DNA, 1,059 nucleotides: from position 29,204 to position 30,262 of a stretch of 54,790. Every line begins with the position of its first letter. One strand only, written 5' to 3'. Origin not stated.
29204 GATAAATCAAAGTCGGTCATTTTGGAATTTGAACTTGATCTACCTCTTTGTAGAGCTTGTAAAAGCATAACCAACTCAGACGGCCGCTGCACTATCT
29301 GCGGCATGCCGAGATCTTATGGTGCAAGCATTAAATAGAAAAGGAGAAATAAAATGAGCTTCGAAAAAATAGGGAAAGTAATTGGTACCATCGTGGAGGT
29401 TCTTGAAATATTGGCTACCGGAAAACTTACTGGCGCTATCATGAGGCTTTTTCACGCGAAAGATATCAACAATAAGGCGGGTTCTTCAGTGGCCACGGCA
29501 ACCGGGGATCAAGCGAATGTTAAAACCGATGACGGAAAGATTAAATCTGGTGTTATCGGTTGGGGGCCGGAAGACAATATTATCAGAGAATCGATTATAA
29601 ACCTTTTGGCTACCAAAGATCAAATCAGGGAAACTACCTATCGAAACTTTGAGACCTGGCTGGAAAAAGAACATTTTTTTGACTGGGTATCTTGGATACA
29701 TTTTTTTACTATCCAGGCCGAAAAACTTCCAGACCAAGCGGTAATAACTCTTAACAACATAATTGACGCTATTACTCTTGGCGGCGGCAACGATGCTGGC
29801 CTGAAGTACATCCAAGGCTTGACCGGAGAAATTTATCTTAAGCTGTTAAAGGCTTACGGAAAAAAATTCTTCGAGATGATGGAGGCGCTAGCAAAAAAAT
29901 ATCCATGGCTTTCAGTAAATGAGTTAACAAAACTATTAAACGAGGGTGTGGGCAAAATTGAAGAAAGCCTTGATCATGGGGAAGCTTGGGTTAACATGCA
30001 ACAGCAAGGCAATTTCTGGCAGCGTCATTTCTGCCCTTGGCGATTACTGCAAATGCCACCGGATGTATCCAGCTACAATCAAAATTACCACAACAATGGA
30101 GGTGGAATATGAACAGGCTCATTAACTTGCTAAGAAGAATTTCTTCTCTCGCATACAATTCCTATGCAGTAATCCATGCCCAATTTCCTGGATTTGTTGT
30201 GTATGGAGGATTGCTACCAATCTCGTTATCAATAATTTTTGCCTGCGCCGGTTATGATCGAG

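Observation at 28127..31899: Cassette 1: a foreign-looking four-gene module of unknown function ending in a Cys-rich pilin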

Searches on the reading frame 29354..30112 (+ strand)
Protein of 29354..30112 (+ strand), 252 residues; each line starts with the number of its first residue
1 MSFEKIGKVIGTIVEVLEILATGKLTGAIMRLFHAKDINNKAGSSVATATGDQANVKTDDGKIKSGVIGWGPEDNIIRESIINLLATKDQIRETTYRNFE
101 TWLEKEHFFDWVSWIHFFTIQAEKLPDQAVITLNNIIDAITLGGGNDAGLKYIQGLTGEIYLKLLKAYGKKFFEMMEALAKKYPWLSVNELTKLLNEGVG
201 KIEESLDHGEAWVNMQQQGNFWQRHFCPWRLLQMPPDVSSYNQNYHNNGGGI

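Call 3: search_protein_families(library=pfam, proteins=[window:29354-30112:+], max_evalue=1)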
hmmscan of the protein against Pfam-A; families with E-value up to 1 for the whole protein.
window:29354-30112:+ (252 aa): 0 families

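Call 29: find_homologous_proteins(query=A2, max_evalue=0.01)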
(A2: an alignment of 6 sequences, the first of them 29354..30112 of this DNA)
Query A2 (6 sequences) (252 aa, profile of the alignment): 4 proteins with E <= 0.01 among 8000 candidates.
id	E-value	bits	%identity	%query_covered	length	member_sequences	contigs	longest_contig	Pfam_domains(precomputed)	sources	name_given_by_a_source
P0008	7.5e-89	316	27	19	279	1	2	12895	-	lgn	-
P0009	5.4e-80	287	100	100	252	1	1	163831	-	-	-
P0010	7.2e-80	286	81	95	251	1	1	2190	-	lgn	-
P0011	3.4e-38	150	57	100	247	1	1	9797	-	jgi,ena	-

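Call 30: find_encoding_contigs(protein=P0011, flank=10000, max_places=3)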
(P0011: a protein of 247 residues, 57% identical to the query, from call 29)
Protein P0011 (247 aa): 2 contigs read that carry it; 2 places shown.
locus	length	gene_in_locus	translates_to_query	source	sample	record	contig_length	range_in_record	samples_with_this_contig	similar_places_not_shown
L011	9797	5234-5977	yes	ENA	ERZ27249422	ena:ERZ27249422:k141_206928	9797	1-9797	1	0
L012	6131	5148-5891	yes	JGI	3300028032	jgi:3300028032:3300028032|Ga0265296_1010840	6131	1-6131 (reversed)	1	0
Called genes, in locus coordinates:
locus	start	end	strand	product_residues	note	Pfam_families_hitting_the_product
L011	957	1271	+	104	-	PF00886:Ribosomal_S16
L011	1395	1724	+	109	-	PF13083:KH_KhpA-B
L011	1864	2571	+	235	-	PF01746:tRNA_m1G_MT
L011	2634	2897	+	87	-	-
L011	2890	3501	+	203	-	PF08843:AbiEii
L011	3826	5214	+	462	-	-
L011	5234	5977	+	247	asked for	-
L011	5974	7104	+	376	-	-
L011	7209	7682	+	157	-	PF04956:TrbC (weak), PF18895:T4SS_pilin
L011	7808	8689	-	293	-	PF00480:ROK, PF01869:BcrAD_BadFG (faint)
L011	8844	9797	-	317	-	?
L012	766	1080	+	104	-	PF00886:Ribosomal_S16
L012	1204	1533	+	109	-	PF13083:KH_KhpA-B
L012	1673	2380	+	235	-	PF01746:tRNA_m1G_MT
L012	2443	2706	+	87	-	-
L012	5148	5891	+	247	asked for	-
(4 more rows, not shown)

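Call 50: search_protein_families(library=phrogs, proteins=[window:29354-30112:+, L011:3826-5214:+], max_evalue=0.01)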
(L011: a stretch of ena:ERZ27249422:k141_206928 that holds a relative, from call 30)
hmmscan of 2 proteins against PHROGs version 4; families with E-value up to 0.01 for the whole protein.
window:29354-30112:+ (252 aa): 0 families

L011:3826-5214:+ (462 aa): 1 family
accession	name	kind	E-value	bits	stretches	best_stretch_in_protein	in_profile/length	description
phrog_13745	-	other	3.3e-06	28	0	209-256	12-58/147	Ig domain containing protein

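Call 75: predict_structure(alignment_id=A6)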
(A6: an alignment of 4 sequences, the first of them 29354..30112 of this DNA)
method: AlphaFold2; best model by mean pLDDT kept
length: 252 residues; sequences in the alignment: 4
mean_pLDDT: 35.4   pTM: 0.24
mean pLDDT of the five models: 35.4, 35.1, 33.8, 33.7, 30.8
residues with pLDDT >= 90: 0; 70-90: 0; 50-70: 0; < 50: 252
segments of 3 or more residues with pLDDT < 50: 1-252
pLDDT, mean of each block of 10 residues (from residue 1): 34 36 32 28 28 27 27 33 34 33 34 36 35 37 35 37 39 43 43 41 42 45 34 38 38 29
secondary structure, 60 per line:
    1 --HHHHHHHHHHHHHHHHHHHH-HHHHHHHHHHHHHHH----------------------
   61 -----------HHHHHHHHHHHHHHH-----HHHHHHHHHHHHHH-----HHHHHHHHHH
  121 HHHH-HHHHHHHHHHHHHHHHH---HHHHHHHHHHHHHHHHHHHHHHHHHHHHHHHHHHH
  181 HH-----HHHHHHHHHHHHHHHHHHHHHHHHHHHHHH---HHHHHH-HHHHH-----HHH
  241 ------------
elements in order: H3-22 H24-38 H72-86 H92-105 H111-124 H126-142 H146-182 H188-217 H221-226 H228-232
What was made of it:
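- The ORF2 structure prediction failed (pLDDT 35; call 75), so the docking idea is untested.
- Tried and rejected: AlphaFold of ORF2 with the 4 permitted sequences failed (pLDDT 35; call 75).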

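Call 77: search_protein_families(library=padloc, proteins=[window:29354-30112:+, L011:3826-5214:+], max_evalue=0.01)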
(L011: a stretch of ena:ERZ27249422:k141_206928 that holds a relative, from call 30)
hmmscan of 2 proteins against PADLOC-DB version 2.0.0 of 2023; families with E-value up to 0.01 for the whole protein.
window:29354-30112:+ (252 aa): 0 families

L011:3826-5214:+ (462 aa): 0 families

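Call 78: search_protein_families(library=pfam, proteins=[L011:3826-5214:+], max_evalue=1)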
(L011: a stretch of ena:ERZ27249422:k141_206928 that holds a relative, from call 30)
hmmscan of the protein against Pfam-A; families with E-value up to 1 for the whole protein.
L011:3826-5214:+ (462 aa): 1 family
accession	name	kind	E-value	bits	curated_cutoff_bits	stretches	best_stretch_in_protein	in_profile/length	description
PF22797.1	SlpA_D2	-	0.045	14.7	24.5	0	200-232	46-78/102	SlpA domain II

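Call 79: search_protein_families(library=ncbifam, proteins=[window:29354-30112:+, L011:3826-5214:+], max_evalue=0.1)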
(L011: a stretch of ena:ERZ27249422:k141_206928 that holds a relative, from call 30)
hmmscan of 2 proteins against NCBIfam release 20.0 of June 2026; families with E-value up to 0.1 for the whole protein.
window:29354-30112:+ (252 aa): 0 families

L011:3826-5214:+ (462 aa): 2 families
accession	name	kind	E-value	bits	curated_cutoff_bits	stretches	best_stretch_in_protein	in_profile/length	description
NF007180.0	PRK09612.1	equivalog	0.071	12.7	265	0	4-103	79-173/238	50S ribosomal protein L2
NF033674.1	stress_OB_fold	domain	0.083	13.1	35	0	148-178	81-111/111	NirD/YgiW/YdeI family stress tolerance protein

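Call 100: search_solved_structures(query=A4, max_evalue=10)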
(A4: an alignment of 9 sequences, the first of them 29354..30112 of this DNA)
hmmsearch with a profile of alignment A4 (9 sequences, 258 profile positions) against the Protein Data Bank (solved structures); distinct sequences matched with E-value up to 10: 18.
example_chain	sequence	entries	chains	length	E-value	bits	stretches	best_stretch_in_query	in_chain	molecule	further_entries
4l8i_A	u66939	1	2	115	0.075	15.9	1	137-220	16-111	RSV epitope scaffold FFL_005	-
6zxb_A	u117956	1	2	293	0.43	13.4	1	79-164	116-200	Putative GGDEF/response regulator receiver domain protein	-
6zxc_A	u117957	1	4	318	0.51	13.2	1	79-164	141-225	Putative GGDEF/response regulator receiver domain protein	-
3nr7_A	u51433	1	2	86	0.52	13.1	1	162-221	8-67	DNA-binding protein H-NS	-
3zwh_A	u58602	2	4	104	0.55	13.1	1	46-75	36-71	PROTEIN S100-A4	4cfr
4cfq_A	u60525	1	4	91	0.6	12.9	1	46-74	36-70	PROTEIN S100-A4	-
6zxm_A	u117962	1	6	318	0.7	12.7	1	79-163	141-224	Putative GGDEF/response regulator receiver domain protein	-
4eto_A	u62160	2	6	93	0.71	12.7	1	46-75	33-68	Protein S100-A4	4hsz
2mrd_A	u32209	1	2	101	0.83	12.5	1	46-75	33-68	Protein S100-A4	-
3m0w_A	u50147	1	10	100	0.84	12.5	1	46-75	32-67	Protein S100-A4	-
1m31_A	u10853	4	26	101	0.84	12.5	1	46-75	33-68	Placental calcium-binding protein | S100A4 Metastasis Factor | Protein S100-A4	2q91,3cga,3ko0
27uh_B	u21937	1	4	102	0.85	12.4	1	46-75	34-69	Protein S100-A4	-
5lpu_C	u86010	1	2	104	0.87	12.4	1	46-75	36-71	Protein S100-A4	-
2lnk_A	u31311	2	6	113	1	12.2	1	46-75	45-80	Protein S100-A4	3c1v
7psp_A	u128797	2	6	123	1.2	11.9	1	46-75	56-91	Protein S100-A4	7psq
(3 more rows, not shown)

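Call 106: find_related_loci(query=A6, collection=viral_contigs, flank=8000)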
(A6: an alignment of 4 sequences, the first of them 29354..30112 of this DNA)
Query A6 (252 aa) in viral_contigs; peptide patterns used: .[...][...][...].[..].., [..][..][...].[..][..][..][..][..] (x = any residue, [..] = any of these).
52 stretches matched a pattern, but none encodes a relative of the query by tblastn (E <= 1e-3).
